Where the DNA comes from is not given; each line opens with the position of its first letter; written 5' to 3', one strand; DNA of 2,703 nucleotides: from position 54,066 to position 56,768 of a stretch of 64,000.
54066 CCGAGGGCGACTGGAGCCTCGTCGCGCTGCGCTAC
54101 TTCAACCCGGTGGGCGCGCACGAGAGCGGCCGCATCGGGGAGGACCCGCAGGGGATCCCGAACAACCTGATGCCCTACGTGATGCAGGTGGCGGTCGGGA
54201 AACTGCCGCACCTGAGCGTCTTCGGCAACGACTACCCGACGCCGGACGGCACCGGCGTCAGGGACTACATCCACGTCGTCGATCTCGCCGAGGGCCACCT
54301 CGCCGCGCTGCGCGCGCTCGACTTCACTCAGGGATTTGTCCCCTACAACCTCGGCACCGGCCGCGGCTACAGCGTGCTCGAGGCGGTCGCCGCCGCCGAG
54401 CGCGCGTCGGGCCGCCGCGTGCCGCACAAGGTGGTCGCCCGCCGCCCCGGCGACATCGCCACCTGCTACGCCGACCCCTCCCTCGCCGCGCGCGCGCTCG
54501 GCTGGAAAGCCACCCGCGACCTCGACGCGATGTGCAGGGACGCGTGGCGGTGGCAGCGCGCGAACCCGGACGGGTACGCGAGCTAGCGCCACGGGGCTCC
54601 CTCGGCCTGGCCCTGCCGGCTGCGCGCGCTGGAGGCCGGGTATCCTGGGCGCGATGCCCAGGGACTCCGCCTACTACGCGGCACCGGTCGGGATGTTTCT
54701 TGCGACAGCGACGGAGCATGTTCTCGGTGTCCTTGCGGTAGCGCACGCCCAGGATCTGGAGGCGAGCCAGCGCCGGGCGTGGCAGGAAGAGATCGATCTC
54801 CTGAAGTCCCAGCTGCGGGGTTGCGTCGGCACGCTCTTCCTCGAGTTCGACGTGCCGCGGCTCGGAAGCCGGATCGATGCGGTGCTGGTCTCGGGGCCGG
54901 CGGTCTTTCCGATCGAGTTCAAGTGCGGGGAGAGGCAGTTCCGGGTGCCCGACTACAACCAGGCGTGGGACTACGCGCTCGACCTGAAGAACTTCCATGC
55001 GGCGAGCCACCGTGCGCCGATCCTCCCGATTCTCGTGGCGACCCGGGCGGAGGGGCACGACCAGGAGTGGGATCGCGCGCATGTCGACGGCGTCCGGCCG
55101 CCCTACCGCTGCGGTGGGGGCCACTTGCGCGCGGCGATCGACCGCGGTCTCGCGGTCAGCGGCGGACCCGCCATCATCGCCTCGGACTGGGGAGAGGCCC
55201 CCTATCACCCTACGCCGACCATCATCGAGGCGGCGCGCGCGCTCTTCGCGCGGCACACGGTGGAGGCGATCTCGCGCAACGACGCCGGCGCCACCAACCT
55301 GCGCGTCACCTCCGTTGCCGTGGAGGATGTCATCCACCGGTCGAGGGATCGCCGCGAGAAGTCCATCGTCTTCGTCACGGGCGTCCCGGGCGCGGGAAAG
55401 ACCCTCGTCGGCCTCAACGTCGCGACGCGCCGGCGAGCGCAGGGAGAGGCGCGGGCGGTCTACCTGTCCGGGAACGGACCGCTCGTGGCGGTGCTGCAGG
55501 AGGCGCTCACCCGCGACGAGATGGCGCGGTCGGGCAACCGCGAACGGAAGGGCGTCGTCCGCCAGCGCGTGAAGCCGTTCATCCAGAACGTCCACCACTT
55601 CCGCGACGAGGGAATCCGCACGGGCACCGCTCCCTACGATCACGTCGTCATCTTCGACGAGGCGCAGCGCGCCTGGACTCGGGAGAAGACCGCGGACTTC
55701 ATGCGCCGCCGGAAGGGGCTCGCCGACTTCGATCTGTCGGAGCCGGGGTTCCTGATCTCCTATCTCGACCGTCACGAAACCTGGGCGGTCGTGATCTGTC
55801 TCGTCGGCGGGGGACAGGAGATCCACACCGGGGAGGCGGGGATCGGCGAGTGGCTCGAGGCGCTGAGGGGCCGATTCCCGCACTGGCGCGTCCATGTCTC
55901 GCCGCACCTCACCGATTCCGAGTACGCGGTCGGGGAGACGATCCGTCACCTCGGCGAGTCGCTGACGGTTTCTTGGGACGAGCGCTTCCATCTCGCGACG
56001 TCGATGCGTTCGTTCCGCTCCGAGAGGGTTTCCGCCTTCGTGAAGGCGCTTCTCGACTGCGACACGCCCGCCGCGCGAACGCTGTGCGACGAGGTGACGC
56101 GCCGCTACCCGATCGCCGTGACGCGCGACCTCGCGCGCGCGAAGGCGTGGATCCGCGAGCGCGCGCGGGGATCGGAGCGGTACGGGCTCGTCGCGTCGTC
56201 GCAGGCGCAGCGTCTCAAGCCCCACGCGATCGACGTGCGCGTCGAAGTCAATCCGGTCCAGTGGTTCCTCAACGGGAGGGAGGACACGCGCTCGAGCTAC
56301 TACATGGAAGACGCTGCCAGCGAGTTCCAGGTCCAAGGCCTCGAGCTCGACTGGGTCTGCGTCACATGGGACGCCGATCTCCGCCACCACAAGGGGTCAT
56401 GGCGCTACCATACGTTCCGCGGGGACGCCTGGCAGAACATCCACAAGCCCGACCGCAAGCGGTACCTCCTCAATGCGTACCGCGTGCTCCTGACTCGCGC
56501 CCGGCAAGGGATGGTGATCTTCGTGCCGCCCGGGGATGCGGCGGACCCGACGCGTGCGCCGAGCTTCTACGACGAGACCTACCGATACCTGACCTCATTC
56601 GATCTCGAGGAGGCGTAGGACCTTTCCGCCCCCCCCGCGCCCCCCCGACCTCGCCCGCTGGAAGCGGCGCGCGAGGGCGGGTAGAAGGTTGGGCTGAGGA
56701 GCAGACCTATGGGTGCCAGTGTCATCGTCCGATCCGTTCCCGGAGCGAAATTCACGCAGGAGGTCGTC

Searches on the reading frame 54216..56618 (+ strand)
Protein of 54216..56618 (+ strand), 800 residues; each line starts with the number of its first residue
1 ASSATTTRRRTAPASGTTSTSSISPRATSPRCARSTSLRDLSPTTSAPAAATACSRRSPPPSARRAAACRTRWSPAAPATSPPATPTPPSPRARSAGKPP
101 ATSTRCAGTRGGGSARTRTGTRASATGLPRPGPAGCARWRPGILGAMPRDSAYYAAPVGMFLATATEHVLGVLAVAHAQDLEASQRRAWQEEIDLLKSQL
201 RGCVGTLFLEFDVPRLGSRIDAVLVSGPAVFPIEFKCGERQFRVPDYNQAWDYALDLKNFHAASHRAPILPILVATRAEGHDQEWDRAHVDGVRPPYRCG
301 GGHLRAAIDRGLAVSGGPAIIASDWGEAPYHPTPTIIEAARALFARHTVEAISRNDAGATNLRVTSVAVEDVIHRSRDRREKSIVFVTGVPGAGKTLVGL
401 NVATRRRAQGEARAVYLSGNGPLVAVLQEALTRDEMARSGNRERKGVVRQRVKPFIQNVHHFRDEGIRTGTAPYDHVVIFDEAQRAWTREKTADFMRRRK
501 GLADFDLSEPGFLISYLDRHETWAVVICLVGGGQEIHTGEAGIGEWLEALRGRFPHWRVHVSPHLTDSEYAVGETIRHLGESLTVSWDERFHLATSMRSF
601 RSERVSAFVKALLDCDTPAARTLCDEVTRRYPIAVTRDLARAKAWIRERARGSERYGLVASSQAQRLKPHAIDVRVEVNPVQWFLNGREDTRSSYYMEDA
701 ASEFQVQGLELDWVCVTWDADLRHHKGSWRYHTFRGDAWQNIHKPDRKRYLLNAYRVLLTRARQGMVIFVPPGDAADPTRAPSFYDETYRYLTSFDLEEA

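Call 29: search_protein_families(library=pfam, proteins=[window:54216-56618:+], max_evalue=0.001)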
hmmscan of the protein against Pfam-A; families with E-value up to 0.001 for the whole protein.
window:54216-56618:+ (800 aa): 3 families
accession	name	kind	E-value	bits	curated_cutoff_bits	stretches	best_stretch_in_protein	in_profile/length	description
PF09848.15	SLFN-g3_helicase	-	7.9e-81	272.5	24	1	382-771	1-353/354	Schlafen group 3, DNA/RNA helicase domain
PF13191.12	AAA_16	-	1.3e-05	26.2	32.6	1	369-496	12-152/167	AAA ATPase domain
PF13401.12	AAA_22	-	5.4e-05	23.9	27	1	380-494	3-99/130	AAA domain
